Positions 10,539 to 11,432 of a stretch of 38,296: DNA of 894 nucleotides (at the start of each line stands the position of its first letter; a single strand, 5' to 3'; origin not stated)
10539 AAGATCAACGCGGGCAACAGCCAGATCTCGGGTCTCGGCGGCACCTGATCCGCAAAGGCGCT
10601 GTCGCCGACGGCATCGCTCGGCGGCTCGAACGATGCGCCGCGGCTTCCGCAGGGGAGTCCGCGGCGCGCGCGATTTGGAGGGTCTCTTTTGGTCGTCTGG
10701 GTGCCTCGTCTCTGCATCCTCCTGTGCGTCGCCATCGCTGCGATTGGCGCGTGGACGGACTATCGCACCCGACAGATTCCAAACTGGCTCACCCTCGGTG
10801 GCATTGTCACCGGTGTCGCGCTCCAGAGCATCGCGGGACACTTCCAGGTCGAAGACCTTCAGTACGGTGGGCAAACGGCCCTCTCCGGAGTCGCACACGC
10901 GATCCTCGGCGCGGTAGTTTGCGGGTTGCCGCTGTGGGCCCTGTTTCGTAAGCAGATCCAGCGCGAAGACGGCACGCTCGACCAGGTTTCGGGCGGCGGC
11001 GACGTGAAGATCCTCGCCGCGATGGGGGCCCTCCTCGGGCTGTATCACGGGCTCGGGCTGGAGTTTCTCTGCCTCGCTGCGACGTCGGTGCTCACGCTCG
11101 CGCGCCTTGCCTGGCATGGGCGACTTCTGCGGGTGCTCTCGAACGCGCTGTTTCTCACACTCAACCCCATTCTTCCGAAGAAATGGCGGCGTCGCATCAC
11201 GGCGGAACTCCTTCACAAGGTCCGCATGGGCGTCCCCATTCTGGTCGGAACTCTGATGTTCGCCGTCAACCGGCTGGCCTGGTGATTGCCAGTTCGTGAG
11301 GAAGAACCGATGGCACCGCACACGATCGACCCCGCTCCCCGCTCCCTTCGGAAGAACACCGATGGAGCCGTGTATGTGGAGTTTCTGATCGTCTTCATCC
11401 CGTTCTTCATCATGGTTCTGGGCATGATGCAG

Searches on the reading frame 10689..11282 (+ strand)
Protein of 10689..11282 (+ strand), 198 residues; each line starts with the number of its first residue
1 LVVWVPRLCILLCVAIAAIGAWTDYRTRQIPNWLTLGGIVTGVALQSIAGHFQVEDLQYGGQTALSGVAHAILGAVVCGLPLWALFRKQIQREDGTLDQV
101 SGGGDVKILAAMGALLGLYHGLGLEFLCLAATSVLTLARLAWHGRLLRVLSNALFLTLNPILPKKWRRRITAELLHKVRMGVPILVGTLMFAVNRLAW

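Call 9: search_protein_families(library=pfam, max_evalue=0.01, proteins=[window:10689-11282:+])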
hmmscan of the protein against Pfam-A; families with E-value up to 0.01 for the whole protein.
window:10689-11282:+ (198 aa): 1 family
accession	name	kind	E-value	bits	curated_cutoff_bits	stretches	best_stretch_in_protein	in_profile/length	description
PF01478.23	Peptidase_A24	-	2.8e-14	53.9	26.5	1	12-134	2-97/104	Type IV leader peptidase family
